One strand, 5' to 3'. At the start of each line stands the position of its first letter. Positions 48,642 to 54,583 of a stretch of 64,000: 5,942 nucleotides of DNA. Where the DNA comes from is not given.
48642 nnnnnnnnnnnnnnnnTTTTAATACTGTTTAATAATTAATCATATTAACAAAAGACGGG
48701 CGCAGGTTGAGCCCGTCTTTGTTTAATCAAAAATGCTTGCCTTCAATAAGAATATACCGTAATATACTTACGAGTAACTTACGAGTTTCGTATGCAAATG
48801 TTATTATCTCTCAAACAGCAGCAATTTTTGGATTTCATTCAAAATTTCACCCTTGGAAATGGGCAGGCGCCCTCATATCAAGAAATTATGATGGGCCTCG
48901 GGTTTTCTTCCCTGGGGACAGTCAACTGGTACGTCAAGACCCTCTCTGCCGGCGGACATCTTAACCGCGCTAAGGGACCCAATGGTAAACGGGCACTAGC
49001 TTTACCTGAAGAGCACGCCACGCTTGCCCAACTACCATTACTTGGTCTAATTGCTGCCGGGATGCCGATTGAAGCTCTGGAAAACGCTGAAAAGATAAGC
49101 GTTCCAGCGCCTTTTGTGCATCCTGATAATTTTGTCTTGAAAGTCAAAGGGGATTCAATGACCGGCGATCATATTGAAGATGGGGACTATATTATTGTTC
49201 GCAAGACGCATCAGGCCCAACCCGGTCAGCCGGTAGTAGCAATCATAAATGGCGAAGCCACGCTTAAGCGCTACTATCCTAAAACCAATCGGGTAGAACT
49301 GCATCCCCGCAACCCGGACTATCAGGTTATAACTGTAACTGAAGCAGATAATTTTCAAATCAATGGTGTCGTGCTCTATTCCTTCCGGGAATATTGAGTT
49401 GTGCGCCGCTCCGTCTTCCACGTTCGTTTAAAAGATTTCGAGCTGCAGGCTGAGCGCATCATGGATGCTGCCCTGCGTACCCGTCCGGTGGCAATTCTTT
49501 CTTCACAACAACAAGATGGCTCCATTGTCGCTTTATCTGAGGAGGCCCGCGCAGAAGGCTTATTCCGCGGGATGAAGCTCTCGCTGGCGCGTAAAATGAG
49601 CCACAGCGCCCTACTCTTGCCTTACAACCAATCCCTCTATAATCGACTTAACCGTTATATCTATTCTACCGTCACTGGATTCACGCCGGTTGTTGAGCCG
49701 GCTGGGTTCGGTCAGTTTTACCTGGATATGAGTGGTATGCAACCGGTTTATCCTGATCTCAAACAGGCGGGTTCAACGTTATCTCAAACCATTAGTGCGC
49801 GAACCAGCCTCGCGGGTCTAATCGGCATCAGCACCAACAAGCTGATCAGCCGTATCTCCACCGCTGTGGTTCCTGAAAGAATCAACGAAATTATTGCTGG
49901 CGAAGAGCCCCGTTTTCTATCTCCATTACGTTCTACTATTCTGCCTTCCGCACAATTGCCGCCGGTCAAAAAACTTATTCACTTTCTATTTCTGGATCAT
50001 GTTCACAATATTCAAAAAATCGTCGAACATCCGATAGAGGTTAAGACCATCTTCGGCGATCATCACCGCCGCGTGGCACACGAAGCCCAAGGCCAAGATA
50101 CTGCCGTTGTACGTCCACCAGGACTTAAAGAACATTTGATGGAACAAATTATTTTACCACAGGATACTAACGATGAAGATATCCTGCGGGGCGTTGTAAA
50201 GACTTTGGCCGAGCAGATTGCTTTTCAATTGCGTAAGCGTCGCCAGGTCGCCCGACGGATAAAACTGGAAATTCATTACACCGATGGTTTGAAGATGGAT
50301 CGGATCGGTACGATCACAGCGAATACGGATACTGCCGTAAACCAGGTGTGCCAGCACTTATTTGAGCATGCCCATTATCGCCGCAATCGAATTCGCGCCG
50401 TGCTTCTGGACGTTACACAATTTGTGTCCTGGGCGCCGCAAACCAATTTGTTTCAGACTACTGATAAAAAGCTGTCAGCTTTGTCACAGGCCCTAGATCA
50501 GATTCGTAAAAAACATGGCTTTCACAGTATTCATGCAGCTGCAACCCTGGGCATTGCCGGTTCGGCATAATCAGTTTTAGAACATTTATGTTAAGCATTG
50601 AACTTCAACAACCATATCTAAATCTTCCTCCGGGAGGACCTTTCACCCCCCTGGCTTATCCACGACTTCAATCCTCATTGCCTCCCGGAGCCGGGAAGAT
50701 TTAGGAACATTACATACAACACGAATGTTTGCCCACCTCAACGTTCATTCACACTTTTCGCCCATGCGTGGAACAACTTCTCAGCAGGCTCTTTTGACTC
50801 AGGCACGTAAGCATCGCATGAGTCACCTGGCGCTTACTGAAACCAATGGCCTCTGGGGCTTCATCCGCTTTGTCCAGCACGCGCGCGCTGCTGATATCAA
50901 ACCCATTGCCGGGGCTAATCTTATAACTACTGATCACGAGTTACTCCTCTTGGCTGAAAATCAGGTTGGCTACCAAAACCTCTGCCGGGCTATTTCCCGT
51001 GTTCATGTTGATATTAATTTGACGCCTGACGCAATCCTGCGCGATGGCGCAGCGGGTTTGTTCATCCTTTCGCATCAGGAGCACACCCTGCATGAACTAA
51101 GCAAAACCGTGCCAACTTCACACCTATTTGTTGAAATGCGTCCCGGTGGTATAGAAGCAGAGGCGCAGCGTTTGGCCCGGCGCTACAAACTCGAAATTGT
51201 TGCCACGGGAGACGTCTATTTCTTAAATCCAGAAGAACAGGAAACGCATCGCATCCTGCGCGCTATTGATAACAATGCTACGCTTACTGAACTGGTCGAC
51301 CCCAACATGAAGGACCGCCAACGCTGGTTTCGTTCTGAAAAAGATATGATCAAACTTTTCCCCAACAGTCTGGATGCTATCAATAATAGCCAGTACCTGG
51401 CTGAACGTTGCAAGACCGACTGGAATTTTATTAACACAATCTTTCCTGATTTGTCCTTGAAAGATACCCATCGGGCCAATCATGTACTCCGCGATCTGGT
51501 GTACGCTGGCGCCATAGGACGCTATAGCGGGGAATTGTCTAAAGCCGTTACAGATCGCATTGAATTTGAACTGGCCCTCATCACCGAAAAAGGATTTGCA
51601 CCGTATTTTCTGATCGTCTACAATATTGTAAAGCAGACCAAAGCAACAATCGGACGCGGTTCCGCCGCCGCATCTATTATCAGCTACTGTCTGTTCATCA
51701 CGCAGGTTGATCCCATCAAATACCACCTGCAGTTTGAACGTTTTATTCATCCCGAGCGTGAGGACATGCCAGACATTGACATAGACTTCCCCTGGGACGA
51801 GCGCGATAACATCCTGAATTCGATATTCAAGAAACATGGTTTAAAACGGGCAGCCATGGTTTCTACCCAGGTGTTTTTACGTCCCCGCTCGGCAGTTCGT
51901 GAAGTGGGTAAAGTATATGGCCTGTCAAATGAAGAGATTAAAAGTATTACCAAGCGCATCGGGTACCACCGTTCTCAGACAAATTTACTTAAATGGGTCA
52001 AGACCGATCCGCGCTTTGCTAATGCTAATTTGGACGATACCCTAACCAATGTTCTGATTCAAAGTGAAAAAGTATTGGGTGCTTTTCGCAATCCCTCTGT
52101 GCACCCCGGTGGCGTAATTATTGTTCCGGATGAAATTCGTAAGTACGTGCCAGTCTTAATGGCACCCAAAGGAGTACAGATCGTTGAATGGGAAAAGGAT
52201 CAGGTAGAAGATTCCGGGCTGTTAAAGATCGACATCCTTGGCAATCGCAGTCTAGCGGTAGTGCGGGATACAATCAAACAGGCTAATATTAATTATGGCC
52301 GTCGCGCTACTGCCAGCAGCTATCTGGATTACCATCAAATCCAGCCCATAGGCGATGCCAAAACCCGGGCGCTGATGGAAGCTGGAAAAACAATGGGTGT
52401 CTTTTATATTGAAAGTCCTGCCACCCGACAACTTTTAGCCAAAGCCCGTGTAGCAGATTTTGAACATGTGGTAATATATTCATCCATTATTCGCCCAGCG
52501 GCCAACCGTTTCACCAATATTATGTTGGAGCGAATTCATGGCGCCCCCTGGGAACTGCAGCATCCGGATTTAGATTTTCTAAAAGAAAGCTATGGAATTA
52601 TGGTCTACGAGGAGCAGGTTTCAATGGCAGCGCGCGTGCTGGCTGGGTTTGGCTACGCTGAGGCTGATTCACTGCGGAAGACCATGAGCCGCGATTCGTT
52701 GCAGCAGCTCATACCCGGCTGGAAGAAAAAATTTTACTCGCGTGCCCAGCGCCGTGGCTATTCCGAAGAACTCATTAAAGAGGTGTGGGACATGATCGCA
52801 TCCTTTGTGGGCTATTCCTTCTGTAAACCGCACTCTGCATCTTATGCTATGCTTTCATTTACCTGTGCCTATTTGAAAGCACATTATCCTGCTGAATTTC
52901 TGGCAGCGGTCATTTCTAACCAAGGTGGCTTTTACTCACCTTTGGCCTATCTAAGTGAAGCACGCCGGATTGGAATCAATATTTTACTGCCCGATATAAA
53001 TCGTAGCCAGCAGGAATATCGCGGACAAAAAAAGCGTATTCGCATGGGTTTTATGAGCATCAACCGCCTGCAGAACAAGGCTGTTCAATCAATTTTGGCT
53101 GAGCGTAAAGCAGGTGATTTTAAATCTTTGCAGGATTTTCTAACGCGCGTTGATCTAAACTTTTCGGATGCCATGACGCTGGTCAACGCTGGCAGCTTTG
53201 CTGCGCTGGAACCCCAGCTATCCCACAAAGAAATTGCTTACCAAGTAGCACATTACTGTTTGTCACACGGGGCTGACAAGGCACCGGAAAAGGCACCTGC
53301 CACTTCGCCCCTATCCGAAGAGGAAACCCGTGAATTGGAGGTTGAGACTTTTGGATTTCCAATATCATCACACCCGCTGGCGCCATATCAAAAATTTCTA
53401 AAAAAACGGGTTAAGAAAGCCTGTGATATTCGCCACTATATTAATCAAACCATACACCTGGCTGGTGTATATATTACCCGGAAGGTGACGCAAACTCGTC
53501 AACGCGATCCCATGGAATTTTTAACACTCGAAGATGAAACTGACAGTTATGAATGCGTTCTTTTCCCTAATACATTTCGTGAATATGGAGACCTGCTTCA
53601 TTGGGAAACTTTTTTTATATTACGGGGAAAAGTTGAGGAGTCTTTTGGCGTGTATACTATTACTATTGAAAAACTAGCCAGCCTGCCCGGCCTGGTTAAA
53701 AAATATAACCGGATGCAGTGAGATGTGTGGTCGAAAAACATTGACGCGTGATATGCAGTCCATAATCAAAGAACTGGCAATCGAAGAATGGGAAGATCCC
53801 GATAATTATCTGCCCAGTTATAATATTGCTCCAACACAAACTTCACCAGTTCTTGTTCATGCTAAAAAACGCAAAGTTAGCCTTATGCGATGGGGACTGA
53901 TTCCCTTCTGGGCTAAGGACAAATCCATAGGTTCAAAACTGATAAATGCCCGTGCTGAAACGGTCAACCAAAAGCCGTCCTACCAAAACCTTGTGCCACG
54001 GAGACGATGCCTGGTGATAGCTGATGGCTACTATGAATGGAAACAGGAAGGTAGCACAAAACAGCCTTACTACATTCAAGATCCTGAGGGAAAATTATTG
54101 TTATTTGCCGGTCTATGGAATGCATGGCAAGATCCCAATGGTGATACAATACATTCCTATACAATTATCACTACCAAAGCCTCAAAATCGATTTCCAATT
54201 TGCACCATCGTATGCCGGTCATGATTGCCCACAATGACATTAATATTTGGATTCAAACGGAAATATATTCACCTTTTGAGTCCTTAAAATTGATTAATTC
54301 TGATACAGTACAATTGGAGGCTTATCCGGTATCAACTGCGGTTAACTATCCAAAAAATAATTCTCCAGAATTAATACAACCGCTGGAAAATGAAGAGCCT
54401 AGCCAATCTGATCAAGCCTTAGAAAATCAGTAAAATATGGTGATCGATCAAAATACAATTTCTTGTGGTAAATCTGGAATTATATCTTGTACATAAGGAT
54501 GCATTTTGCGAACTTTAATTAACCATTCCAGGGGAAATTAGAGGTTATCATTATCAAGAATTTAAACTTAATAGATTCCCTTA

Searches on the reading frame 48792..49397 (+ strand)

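Call 16: search_protein_families(library=ncbifam, proteins=[window:48792-49397:+], max_evalue=1e-15)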
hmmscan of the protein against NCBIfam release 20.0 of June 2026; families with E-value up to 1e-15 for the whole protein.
window:48792-49397:+ (201 aa): 2 families
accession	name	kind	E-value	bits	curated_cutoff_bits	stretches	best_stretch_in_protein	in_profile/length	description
TIGR00498.1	lexA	equivalog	3.1e-42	144.5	110.95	1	5-200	4-201/203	transcriptional repressor LexA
NF007621.2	PRK10276.1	subfamily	1.2e-21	76.9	110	1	113-197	29-113/115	translesion error-prone DNA polymerase V autoproteolytic subunit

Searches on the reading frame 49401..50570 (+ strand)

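Call 16: search_protein_families(library=ncbifam, proteins=[window:49401-50570:+], max_evalue=1e-15)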
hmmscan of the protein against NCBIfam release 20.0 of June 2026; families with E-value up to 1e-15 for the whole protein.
window:49401-50570:+ (389 aa): 8 families
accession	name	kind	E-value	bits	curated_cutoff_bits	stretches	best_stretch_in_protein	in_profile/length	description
NF002848.0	PRK03103.1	subfamily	1.3e-32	112.8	381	1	2-387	3-396/410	DNA polymerase IV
NF002492.0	PRK01810.1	equivalog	1.5e-31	109.5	399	1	2-380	9-392/412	DNA polymerase IV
NF003015.0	PRK03858.1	subfamily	4.5e-27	95.1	367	1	4-384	8-387/399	DNA polymerase IV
NF002882.0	PRK03348.1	equivalog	2.7e-26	92.4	389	1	2-368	4-370/461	DNA polymerase IV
NF002751.0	PRK02794.1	equivalog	3.7e-24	85.4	371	1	7-383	42-418/425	DNA polymerase IV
NF010731.0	PRK14133.1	equivalog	5.8e-21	75.1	362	1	1-341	1-336/352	DNA polymerase IV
NF002677.0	PRK02406.1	equivalog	1.2e-20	74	256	1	3-341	6-343/357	DNA polymerase IV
NF002883.0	PRK03352.1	equivalog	2.1e-16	60.1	330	1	2-328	4-330/347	DNA polymerase IV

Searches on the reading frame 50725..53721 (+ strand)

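Call 16: search_protein_families(library=ncbifam, proteins=[window:50725-53721:+], max_evalue=1e-15)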
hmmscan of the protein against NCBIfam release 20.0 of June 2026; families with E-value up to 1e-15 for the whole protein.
window:50725-53721:+ (998 aa): 13 families
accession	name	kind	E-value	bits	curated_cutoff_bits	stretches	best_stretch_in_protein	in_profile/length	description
NF004226.0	PRK05673.1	equivalog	1.7e-196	655.5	1002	1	2-987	6-1062/1146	DNA polymerase III subunit alpha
TIGR00594.1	polc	superfamily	3.5e-185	617.9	434.35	1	2-947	1-1022/1022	DNA polymerase III subunit alpha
NF005298.0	PRK06826.1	equivalog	5.9e-177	590.6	1260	1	144-971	188-1055/1151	DNA polymerase III subunit alpha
NF004225.0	PRK05672.1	subfamily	9.2e-168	560.3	939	1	2-991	6-1036/1047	error-prone DNA polymerase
NF005377.0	PRK06920.1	equivalog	2.9e-158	528.7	1806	1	146-985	175-1021/1108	DNA polymerase III subunit alpha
NF005582.0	PRK07279.1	equivalog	1e-132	444.3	1279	1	1-975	1-952/1033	DNA polymerase III subunit alpha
NF005516.0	PRK07135.1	equivalog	1.4e-132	443.8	1084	1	4-959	6-949/974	DNA polymerase III DnaE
NF005617.0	PRK07374.1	equivalog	1.2e-119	401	1653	1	145-837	190-902/1170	DNA polymerase III subunit alpha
NF004550.0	PRK05898.1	equivalog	2.2e-116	390.2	1182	1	1-828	1-809/971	DNA polymerase III subunit alpha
NF007079.0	PRK09532.1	equivalog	4.5e-75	253.4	1525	1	145-700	188-777/876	DNA polymerase III subunit alpha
NF005616.0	PRK07373.1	equivalog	2.5e-39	135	646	1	698-830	37-174/449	DNA polymerase III subunit alpha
NF001688.0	PRK00448.1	equivalog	9.2e-35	119.6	873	1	149-335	725-917/1445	PolC-type DNA polymerase III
TIGR01405.1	polC_Gram_pos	equivalog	7.4e-30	103.4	1043.45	0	149-335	491-682/1211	DNA polymerase III subunit alpha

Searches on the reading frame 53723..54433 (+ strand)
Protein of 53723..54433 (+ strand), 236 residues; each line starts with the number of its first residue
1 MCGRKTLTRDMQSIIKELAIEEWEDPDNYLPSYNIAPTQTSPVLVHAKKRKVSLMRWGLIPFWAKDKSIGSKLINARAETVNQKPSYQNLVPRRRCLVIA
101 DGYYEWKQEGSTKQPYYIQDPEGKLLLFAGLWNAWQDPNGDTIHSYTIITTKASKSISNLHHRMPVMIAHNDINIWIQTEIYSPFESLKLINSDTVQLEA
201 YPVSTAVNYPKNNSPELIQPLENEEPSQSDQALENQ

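Call 16: search_protein_families(library=ncbifam, proteins=[window:53723-54433:+], max_evalue=1e-15)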
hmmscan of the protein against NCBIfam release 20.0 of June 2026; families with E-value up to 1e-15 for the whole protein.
window:53723-54433:+ (236 aa): 1 family
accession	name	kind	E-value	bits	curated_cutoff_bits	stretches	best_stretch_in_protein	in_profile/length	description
NF007413.0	PRK09951.1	subfamily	1.5e-27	96.4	349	1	1-221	1-222/222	hypothetical protein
